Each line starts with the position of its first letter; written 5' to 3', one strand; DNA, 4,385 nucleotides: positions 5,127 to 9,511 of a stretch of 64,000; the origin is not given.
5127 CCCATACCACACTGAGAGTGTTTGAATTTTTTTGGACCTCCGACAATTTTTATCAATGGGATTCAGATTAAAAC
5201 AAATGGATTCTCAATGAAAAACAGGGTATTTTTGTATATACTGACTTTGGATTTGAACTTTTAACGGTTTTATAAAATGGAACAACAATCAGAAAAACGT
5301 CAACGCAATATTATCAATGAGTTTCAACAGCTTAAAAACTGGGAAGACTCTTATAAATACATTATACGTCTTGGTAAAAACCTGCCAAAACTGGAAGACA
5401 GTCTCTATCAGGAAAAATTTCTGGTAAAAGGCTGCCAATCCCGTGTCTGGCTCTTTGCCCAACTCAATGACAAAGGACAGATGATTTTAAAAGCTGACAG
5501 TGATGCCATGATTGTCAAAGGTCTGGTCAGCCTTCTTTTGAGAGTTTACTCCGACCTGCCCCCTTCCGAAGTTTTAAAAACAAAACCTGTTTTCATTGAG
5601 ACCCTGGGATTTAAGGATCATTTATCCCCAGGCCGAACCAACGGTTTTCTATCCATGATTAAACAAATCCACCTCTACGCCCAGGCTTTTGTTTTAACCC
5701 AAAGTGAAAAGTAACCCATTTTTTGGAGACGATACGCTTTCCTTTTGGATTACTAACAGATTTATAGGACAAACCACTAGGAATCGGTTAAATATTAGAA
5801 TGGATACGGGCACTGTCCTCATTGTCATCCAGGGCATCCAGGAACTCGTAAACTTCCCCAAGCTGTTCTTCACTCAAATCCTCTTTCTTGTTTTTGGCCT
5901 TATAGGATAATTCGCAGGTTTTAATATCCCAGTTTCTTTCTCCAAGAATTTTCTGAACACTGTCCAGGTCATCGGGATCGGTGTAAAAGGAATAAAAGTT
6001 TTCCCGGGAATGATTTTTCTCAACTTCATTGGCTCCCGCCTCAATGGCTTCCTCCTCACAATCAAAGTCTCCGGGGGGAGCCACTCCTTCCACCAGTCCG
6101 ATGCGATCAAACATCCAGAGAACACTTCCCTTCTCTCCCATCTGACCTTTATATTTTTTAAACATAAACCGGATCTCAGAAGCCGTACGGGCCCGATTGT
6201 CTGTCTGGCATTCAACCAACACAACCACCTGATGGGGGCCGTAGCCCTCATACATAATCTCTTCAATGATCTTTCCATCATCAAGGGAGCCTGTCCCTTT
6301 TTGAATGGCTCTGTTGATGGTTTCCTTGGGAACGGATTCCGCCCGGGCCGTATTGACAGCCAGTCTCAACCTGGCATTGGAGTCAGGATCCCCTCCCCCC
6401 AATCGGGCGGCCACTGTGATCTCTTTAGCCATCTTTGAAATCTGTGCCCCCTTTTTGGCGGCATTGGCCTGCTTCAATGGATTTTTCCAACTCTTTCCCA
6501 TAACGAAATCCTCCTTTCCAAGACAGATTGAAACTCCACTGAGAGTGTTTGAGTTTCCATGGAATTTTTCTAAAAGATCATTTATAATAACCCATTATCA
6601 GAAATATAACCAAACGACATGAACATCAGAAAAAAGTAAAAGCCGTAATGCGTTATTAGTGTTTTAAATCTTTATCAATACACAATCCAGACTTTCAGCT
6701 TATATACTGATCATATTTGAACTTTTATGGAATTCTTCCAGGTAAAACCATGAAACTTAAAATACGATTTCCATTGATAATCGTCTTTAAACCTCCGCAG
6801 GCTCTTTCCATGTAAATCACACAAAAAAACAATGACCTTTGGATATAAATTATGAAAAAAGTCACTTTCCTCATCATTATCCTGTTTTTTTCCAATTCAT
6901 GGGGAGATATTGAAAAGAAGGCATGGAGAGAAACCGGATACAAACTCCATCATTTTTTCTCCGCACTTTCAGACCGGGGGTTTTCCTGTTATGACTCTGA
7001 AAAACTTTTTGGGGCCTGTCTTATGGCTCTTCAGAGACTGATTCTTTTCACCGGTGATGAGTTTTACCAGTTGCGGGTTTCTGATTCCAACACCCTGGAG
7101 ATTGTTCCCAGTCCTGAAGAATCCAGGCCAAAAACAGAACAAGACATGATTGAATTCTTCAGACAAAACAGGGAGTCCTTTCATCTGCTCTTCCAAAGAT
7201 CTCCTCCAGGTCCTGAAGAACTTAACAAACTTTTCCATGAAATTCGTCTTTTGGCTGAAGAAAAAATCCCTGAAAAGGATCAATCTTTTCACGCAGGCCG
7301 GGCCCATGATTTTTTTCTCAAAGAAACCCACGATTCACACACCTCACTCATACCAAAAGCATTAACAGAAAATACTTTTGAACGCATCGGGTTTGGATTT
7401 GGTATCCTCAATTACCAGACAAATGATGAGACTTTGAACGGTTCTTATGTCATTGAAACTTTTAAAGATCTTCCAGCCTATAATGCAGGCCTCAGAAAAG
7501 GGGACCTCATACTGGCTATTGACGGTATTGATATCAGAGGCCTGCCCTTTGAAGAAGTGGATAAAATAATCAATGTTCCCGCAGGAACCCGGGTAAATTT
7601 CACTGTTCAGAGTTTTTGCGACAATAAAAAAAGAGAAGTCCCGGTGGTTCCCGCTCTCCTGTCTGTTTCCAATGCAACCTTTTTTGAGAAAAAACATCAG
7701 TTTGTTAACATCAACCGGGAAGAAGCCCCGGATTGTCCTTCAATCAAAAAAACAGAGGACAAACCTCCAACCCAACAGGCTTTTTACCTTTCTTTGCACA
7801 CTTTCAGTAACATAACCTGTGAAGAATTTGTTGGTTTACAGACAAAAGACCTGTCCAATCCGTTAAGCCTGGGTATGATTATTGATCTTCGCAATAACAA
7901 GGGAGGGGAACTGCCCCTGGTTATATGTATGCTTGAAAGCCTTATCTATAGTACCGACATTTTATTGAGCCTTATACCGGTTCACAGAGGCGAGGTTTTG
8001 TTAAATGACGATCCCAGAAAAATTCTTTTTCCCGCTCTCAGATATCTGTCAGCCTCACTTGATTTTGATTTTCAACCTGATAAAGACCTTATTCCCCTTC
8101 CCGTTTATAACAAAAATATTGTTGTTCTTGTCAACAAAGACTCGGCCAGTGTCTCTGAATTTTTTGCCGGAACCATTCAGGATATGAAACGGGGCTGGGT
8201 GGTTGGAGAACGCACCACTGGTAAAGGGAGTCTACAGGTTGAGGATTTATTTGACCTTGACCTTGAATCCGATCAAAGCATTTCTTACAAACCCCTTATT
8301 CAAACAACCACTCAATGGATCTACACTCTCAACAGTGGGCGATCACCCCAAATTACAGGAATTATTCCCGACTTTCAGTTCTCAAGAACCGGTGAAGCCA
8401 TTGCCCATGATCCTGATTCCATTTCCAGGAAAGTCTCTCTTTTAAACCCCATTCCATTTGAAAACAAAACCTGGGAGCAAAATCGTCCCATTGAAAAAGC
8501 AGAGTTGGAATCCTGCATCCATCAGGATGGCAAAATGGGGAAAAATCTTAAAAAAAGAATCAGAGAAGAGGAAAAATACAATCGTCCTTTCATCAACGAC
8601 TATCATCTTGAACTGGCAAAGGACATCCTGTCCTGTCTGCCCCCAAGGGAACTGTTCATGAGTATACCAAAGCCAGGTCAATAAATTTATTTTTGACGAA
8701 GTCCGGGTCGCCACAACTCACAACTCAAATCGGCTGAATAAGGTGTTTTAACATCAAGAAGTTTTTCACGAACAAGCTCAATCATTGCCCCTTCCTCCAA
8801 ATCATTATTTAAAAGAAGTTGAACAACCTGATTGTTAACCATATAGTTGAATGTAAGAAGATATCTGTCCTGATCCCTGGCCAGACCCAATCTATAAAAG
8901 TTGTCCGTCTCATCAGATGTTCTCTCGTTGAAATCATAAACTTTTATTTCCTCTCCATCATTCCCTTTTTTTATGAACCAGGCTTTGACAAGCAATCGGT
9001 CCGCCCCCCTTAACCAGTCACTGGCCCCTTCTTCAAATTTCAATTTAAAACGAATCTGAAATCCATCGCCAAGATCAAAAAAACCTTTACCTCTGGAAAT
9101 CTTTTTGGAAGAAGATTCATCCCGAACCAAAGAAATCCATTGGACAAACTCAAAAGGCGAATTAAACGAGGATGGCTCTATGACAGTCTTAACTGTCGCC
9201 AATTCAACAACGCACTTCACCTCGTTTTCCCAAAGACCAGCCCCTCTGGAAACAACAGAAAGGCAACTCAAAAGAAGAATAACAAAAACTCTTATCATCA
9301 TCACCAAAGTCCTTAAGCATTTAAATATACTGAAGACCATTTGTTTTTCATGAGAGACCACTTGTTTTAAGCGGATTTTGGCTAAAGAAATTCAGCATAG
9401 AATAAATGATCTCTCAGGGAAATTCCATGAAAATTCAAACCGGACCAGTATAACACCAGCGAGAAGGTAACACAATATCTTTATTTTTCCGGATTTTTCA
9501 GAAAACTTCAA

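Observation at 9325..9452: Novel MITE/REP-like intergenic element family with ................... termini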

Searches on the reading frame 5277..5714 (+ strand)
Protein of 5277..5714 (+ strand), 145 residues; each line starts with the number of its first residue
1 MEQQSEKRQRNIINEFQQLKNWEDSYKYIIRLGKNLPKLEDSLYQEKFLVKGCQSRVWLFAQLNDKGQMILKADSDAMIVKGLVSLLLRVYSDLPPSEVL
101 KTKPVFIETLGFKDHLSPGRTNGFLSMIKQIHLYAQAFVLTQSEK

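Call 46: search_protein_families(library=pfam, proteins=[window:5277-5714:+], max_evalue=0.00001)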
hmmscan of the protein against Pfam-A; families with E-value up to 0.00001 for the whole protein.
window:5277-5714:+ (145 aa): 1 family
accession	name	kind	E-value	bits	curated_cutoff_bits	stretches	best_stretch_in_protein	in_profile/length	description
PF02657.20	SufE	-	9.7e-43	145.3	27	1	14-132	2-119/121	Fe-S metabolism associated domain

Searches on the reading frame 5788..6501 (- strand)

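Call 46: search_protein_families(library=pfam, proteins=[window:5788-6501:-], max_evalue=0.00001)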
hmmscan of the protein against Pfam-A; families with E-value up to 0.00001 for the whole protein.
window:5788-6501:- (237 aa): 2 families
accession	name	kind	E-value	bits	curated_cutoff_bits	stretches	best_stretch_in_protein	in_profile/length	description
PF01709.26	Transcrip_reg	-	1.1e-45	155.7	27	1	80-237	2-160/160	TACO1/YebC second and third domain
PF20772.2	TACO1_YebC_N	-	1.1e-23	83.8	36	1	10-71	10-72/73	TACO1/YebC protein N-terminal domain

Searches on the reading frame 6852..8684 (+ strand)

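Call 46: search_protein_families(library=pfam, proteins=[window:6852-8684:+], max_evalue=0.00001)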
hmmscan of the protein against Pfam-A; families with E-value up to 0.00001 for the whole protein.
window:6852-8684:+ (610 aa): 3 families
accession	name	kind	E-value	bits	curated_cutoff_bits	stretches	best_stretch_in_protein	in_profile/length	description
PF03572.23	Peptidase_S41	-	2.1e-21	76.7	24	1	312-509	4-164/165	Peptidase family S41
PF17820.7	PDZ_6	-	5e-09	36.2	27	1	208-253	10-53/54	PDZ domain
PF00595.29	PDZ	-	1.7e-06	28.8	23.2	1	177-252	8-80/81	PDZ domain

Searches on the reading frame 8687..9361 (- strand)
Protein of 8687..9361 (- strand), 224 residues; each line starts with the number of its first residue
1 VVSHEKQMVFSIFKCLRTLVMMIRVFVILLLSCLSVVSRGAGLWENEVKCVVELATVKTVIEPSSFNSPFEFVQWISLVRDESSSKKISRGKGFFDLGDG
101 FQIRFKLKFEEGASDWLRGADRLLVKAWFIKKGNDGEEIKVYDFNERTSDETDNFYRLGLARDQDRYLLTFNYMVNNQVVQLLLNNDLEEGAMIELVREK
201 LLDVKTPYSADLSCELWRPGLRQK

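Call 46: search_protein_families(library=pfam, proteins=[window:8687-9361:-], max_evalue=0.00001)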
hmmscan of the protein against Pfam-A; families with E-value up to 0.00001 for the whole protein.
window:8687-9361:- (224 aa): 0 families
